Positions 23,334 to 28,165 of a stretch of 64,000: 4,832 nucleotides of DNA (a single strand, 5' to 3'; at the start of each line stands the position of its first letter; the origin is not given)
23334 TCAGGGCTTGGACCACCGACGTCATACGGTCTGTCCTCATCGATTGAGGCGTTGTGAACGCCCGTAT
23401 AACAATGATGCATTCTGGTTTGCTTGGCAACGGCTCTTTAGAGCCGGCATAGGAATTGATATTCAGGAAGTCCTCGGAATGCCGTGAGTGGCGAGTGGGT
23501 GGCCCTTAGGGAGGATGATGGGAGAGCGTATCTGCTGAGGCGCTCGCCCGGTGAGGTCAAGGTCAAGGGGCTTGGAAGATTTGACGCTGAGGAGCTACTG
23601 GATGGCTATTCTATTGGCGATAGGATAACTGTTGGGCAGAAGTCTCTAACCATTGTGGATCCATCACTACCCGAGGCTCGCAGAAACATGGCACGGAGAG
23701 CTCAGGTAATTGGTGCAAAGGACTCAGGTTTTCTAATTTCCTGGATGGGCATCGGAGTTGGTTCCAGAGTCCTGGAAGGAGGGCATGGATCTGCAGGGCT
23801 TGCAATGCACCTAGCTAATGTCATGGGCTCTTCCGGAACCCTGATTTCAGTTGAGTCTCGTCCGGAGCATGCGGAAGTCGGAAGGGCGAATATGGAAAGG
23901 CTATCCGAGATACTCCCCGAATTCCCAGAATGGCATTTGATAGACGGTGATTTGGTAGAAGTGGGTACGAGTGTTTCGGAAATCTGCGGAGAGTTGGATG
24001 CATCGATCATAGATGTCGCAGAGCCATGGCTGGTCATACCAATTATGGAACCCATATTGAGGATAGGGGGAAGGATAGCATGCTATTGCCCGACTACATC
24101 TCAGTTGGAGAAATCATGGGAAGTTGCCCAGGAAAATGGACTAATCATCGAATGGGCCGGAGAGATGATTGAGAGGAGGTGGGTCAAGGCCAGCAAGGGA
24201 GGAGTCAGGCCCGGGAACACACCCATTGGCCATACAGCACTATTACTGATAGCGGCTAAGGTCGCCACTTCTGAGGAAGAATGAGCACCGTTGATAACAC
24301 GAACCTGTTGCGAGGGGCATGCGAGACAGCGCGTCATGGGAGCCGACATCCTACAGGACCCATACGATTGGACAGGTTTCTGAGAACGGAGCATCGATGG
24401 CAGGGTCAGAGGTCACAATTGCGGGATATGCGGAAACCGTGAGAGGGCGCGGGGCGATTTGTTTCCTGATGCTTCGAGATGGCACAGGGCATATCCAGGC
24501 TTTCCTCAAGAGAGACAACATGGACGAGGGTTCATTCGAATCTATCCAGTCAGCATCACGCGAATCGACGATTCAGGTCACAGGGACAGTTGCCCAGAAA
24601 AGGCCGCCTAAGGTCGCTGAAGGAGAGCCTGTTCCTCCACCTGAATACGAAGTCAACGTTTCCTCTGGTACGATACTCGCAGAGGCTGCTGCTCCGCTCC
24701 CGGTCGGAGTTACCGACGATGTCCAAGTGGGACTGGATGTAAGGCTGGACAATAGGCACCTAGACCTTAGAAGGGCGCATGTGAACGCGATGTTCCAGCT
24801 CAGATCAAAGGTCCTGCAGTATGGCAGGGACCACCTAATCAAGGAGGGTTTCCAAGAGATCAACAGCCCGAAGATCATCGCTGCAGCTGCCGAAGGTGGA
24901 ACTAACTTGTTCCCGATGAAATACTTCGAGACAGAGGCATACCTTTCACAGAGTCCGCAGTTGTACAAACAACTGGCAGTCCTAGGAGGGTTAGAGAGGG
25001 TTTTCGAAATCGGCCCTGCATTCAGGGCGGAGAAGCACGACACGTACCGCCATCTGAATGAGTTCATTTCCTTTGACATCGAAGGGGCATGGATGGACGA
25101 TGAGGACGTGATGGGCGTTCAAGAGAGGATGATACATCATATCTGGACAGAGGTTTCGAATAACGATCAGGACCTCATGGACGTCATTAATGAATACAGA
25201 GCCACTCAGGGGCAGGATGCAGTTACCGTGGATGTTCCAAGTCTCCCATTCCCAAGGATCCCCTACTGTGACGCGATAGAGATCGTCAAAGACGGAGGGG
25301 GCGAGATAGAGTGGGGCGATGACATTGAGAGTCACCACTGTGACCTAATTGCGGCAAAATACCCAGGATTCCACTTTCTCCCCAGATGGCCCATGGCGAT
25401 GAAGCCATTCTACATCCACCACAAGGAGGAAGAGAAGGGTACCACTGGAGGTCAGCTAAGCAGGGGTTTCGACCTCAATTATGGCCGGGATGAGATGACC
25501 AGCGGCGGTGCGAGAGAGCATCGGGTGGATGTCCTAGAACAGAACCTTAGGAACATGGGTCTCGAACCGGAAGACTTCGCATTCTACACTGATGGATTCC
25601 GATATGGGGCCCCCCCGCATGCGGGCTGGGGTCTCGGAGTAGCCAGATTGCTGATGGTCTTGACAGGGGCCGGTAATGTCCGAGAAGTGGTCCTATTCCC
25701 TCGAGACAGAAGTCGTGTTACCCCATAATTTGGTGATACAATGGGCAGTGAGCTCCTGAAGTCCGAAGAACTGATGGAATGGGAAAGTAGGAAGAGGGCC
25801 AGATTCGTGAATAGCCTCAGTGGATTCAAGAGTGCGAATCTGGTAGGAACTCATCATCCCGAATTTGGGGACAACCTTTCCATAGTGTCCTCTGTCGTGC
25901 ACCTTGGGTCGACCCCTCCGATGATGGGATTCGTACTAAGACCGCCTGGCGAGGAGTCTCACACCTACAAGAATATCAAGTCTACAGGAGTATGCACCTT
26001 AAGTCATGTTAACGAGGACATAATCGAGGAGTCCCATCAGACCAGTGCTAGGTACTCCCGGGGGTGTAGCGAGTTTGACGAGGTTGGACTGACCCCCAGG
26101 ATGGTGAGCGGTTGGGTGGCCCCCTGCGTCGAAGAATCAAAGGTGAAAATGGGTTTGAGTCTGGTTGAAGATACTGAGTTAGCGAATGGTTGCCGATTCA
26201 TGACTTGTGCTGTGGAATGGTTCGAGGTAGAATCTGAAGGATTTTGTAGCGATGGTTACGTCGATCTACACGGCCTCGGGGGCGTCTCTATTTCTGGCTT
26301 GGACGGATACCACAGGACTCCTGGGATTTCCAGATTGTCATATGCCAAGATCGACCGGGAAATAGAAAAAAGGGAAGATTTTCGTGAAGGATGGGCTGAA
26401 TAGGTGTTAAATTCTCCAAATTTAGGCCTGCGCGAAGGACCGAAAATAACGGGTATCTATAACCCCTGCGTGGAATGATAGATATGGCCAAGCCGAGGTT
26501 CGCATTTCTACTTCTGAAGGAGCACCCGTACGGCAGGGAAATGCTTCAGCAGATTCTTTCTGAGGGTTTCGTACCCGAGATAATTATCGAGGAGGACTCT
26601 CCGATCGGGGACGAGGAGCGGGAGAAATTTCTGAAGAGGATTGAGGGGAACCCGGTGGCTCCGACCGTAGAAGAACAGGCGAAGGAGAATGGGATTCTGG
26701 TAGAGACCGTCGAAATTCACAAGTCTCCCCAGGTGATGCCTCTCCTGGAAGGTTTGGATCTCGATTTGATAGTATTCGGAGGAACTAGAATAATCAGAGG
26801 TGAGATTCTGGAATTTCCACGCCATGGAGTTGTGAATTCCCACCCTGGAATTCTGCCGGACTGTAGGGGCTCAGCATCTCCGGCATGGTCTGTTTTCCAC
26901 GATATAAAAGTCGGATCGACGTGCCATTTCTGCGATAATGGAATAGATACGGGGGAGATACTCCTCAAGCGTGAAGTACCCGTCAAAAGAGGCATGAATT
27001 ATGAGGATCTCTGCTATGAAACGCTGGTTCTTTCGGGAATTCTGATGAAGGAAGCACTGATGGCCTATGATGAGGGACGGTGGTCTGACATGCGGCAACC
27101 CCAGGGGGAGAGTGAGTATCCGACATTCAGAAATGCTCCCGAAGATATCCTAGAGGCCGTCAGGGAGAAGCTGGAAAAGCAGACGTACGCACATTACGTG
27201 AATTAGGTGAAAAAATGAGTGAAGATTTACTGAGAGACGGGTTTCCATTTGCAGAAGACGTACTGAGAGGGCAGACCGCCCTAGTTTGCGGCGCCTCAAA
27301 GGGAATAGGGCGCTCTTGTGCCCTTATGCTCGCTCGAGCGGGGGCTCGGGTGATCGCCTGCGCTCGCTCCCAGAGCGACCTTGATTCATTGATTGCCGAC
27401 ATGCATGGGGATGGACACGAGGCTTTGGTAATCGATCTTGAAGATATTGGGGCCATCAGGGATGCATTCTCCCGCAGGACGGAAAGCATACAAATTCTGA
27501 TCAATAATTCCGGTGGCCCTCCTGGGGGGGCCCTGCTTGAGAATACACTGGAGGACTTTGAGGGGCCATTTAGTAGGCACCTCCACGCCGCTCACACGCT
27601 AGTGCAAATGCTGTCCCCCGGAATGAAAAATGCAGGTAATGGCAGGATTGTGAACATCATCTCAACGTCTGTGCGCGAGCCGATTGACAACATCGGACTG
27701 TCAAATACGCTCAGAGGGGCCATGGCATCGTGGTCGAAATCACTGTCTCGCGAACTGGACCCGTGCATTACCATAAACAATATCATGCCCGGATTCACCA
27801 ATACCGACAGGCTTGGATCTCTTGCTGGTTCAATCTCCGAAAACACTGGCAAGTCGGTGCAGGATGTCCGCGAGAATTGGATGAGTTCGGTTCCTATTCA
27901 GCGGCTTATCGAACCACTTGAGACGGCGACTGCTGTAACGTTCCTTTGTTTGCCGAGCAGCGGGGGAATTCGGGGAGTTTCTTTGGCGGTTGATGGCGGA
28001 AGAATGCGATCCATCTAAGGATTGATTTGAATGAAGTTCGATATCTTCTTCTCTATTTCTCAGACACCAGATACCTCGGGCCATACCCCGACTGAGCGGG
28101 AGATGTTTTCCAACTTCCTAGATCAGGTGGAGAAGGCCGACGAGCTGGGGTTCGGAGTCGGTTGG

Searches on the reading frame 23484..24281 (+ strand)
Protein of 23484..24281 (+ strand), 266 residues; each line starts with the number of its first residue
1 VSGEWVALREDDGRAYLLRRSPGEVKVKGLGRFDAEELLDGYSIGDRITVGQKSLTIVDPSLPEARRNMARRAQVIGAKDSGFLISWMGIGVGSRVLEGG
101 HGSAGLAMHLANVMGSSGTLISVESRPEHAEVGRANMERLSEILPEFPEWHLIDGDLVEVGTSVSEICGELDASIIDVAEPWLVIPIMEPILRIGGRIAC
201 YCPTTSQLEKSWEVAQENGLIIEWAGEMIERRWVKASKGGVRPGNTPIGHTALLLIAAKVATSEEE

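Call 16: search_protein_families(library=pfam, proteins=[window:23484-24281:+], max_evalue=0.00001)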
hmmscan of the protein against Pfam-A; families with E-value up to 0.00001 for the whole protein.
window:23484-24281:+ (266 aa): 1 family
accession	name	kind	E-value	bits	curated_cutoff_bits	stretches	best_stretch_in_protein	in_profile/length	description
PF08704.16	GCD14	-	1e-12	48.7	26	1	68-220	16-164/247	tRNA methyltransferase complex GCD14 subunit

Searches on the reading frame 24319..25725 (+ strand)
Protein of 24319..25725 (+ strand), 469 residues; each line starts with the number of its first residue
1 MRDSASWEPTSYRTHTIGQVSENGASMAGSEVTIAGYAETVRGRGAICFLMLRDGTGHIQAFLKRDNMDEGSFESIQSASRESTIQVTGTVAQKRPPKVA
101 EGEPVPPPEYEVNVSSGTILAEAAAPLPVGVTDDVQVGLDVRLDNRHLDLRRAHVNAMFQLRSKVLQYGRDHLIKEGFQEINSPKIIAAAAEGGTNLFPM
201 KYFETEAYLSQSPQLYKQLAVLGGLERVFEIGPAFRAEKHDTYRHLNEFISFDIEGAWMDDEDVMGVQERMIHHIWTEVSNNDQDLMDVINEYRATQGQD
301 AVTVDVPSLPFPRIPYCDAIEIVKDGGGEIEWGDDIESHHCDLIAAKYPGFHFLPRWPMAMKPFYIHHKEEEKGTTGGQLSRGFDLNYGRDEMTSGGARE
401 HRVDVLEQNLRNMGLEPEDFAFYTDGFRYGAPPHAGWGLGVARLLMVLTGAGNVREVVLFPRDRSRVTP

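Call 16: search_protein_families(library=pfam, proteins=[window:24319-25725:+], max_evalue=0.00001)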
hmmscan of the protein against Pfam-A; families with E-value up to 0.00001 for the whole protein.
window:24319-25725:+ (469 aa): 2 families
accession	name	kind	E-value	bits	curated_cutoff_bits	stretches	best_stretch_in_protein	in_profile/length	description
PF00152.25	tRNA-synt_2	-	4.7e-80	269.4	25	1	140-463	3-307/308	tRNA synthetases class II (D, K and N)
PF01336.31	tRNA_anti-codon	-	1.8e-09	37.8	27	1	32-119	1-74/75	OB-fold nucleic acid binding domain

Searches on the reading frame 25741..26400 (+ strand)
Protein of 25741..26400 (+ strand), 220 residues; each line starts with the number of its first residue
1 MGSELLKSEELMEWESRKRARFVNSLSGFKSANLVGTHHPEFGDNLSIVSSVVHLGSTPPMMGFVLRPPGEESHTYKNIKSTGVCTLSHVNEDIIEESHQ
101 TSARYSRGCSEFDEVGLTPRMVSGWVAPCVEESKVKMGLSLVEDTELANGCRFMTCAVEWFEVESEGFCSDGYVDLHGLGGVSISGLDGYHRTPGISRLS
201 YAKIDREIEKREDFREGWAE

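Call 16: search_protein_families(library=pfam, proteins=[window:25741-26400:+], max_evalue=0.00001)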
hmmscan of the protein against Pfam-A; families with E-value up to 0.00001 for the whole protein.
window:25741-26400:+ (220 aa): 1 family
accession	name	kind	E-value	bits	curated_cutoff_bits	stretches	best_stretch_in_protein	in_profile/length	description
PF01613.24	Flavin_Reduct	-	2.8e-14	53.9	27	1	34-167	10-137/153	Flavin reductase like domain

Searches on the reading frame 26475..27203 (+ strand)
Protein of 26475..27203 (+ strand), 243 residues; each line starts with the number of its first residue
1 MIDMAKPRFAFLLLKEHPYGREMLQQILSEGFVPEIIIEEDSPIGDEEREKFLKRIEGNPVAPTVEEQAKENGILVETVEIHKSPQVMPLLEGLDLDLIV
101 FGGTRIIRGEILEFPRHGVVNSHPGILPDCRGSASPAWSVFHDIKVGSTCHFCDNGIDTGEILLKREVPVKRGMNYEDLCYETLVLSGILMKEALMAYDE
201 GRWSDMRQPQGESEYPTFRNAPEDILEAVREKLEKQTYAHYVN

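Call 16: search_protein_families(library=pfam, proteins=[window:26475-27203:+], max_evalue=0.00001)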
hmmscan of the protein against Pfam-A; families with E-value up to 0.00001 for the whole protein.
window:26475-27203:+ (243 aa): 1 family
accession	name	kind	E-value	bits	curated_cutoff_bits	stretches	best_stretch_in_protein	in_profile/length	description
PF00551.24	Formyl_trans_N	-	2.4e-13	50.7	26.1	1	83-181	67-167/181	Formyl transferase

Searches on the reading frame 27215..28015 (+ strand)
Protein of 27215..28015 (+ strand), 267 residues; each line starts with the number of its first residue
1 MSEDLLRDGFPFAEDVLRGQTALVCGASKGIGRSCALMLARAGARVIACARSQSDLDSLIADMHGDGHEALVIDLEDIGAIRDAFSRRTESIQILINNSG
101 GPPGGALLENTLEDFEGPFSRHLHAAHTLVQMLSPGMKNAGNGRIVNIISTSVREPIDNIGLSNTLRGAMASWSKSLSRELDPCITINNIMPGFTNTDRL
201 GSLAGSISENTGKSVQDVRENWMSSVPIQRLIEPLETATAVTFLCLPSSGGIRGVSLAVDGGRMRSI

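Call 16: search_protein_families(library=pfam, proteins=[window:27215-28015:+], max_evalue=0.00001)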
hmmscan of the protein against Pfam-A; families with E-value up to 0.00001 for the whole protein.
window:27215-28015:+ (267 aa): 2 families
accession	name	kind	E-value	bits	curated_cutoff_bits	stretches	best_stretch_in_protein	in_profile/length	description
PF13561.12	adh_short_C2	-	2.9e-31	109.3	27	1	26-262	1-234/236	Enoyl-(Acyl carrier protein) reductase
PF00106.31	adh_short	-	2.5e-30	105.8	26.6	1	20-201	1-188/195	short chain dehydrogenase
